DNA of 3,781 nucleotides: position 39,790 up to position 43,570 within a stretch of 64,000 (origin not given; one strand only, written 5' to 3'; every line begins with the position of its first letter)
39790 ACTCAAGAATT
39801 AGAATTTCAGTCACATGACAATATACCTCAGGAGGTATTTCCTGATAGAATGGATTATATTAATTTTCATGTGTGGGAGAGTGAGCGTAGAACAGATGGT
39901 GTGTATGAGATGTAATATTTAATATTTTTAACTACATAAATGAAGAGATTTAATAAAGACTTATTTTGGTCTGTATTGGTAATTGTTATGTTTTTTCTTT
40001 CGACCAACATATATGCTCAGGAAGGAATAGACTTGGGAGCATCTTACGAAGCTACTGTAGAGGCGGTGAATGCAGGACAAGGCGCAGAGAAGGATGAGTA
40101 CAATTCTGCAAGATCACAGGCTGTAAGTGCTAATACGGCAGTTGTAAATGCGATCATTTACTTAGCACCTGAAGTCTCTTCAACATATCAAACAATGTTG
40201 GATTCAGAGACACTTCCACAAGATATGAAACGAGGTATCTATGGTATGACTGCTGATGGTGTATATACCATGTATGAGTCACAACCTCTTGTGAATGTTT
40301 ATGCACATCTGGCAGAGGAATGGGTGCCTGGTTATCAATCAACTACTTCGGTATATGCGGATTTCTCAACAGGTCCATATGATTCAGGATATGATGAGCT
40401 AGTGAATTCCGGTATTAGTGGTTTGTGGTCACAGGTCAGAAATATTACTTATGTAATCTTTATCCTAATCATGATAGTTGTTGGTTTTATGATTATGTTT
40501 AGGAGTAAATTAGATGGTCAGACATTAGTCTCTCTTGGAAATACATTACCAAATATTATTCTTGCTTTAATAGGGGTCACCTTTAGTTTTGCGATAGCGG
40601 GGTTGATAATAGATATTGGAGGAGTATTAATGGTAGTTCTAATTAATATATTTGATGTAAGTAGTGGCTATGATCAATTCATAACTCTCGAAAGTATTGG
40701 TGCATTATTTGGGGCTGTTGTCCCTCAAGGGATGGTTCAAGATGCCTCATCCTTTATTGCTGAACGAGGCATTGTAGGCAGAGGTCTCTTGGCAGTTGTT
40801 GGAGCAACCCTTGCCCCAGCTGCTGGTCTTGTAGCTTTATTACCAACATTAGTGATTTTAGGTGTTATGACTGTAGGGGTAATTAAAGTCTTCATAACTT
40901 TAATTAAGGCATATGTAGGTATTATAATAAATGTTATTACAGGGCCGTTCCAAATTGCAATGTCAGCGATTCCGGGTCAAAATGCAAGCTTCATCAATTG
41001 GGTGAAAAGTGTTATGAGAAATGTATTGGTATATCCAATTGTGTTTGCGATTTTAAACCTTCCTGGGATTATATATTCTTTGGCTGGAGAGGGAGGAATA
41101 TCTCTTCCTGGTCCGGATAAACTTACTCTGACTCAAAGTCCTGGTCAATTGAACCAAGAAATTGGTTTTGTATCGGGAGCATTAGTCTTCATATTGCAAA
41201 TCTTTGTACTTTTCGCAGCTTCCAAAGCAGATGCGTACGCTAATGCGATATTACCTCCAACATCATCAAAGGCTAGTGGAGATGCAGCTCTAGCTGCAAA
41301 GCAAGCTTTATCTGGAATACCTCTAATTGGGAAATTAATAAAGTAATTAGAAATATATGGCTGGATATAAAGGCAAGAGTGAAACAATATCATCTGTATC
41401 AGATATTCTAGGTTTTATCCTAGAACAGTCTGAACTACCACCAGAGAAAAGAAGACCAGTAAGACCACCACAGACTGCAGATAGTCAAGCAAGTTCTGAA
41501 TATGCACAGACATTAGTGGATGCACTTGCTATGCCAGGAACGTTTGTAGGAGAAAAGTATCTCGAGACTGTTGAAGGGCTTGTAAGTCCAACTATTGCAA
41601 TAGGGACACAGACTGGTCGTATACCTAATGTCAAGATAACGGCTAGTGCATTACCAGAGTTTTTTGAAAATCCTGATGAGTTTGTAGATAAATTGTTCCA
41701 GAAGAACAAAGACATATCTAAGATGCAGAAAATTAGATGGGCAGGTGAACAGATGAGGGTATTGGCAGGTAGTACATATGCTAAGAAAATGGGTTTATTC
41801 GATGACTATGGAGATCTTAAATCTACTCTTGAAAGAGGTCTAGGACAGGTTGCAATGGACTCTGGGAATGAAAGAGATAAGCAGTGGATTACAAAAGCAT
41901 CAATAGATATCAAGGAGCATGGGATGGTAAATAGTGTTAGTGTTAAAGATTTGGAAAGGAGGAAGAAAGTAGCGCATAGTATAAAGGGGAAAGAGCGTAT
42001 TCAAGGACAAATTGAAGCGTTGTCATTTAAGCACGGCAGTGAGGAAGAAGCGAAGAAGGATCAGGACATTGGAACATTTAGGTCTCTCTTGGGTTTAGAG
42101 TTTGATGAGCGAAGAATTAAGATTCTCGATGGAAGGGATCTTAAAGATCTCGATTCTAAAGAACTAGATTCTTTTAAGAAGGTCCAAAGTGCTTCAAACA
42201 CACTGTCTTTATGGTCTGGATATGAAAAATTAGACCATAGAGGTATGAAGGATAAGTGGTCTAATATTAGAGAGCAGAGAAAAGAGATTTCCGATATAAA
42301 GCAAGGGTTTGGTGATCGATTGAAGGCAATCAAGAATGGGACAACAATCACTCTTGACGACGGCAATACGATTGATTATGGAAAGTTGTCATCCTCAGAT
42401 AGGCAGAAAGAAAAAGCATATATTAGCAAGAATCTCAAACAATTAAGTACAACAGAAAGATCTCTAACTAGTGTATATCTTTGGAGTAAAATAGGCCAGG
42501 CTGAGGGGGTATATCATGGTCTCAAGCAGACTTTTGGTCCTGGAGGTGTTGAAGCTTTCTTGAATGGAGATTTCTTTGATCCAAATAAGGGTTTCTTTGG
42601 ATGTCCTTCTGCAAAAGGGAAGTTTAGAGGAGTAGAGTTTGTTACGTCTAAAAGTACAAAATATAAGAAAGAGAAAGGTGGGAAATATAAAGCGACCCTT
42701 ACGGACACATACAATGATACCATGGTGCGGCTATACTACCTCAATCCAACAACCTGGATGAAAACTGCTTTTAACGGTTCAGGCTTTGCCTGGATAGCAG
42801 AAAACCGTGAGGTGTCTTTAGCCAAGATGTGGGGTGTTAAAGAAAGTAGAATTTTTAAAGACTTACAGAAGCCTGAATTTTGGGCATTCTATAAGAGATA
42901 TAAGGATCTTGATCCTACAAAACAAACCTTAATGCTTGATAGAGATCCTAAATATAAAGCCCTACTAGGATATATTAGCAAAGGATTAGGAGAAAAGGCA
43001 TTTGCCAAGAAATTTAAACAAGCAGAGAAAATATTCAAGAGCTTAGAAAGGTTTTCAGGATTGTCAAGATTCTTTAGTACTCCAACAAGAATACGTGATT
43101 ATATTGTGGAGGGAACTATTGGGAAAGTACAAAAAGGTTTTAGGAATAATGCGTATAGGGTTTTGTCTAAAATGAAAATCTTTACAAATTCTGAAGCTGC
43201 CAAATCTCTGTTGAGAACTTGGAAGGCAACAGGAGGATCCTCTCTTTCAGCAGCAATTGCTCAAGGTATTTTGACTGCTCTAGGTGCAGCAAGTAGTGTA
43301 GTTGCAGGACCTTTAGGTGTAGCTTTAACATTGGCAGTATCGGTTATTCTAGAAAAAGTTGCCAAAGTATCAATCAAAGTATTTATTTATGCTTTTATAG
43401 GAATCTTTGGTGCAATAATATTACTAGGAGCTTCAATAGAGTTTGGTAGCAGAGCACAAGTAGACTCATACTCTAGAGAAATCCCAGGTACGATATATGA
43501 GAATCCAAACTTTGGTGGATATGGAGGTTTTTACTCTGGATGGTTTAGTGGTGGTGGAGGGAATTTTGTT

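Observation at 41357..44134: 925-aa protein coupling a large cytoplasmic domain, through a TM hairpin and a Gly-rich linker, to an extracellular Cys-rich M23-like peptidase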

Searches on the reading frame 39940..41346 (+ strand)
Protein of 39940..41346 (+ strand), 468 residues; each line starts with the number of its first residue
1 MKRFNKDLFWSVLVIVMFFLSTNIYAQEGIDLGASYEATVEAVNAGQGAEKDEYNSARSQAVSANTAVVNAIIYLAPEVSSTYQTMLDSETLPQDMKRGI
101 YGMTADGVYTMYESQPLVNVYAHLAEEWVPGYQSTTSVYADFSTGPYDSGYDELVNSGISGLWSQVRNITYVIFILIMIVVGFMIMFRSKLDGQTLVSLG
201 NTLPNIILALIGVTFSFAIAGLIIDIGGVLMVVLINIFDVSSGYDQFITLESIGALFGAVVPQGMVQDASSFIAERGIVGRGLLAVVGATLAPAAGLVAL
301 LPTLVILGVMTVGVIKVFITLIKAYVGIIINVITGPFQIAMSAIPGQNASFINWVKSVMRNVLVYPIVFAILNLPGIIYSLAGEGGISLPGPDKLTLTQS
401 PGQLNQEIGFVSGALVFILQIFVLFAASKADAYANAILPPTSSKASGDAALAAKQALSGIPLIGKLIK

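Call 4: search_protein_families(library=pfam, proteins=[window:39940-41346:+], max_evalue=0.1)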
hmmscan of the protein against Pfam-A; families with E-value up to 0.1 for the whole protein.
window:39940-41346:+ (468 aa): 0 families

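Call 5: search_protein_families(library=ncbifam, proteins=[window:39940-41346:+], max_evalue=0.1)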
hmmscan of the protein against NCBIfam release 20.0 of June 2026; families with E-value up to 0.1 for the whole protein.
window:39940-41346:+ (468 aa): 0 families

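Call 12: search_protein_families(library=phrogs, proteins=[window:39940-41346:+], max_evalue=0.01)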
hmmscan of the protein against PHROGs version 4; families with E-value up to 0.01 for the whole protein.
window:39940-41346:+ (468 aa): 0 families

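Call 67: search_solved_structures(query=A6, max_evalue=10)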
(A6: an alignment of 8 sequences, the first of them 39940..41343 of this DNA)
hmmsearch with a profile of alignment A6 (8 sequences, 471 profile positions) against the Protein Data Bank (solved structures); distinct sequences matched with E-value up to 10: 1.
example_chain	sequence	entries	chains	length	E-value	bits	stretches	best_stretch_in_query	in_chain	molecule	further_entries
2qr4_A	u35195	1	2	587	1.4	10.9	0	82-144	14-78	Peptidase M3B, oligoendopeptidase F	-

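Call 69: search_protein_families(library=pfam, alignment_id=A6, max_evalue=1)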
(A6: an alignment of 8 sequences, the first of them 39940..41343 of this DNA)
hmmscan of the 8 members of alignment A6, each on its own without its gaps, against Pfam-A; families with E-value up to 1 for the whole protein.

A. member 1, window:39940-41343:+ (468 aa): 1 family
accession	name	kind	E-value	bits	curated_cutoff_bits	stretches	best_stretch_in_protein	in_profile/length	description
PF01552.22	Pico_P2B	-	0.21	12.2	27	0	310-368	39-97/101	Picornavirus 2B protein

B. families by the number of members that match (of 8 scanned): 3 families
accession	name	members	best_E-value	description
PF08955.15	BofC_C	1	0.15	BofC C-terminal domain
PF01552.22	Pico_P2B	1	0.21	Picornavirus 2B protein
PF02472.21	ExbD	1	0.29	Biopolymer transport protein ExbD/TolR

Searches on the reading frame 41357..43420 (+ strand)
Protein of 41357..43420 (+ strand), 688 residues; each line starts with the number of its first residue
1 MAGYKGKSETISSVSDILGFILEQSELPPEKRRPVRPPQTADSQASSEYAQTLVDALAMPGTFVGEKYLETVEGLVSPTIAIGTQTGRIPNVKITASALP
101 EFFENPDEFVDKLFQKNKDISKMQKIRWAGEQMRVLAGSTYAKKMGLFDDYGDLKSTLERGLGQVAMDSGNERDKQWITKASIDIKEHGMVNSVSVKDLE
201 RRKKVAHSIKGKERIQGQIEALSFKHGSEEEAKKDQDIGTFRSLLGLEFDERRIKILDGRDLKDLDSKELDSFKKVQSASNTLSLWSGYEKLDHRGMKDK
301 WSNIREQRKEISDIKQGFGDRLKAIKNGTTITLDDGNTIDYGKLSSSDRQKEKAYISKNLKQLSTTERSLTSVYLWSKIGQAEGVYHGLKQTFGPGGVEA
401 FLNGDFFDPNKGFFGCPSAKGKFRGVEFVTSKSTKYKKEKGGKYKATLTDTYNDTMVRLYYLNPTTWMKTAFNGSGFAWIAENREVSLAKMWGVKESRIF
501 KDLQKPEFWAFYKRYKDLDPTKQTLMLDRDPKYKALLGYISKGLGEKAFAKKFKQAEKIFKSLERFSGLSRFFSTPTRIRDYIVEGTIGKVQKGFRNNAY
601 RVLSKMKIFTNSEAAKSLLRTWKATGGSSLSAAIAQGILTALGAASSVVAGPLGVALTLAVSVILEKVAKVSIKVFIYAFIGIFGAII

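Call 6: search_protein_families(library=pfam, proteins=[window:41357-43237:+], max_evalue=10)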
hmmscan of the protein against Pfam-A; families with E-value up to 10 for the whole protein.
seq(627 aa): 1 family
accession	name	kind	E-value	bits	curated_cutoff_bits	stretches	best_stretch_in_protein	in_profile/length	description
PF17849.7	OB_Dis3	-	0.17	12.4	22.8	1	87-115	9-38/77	Dis3-like cold-shock domain 2 (CSD2)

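Call 71: search_dna_similar(query=window:41357-43420:+, collection=phages, mode=protein, max_evalue=1, max_rows=10)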
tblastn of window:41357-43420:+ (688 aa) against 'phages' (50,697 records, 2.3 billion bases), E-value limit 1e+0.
No match.

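Call 72: search_dna_similar(query=window:41357-43420:+, collection=plasmids, mode=protein, max_evalue=1, max_rows=10)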
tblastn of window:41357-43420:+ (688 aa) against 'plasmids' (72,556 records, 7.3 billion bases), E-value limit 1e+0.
No match.
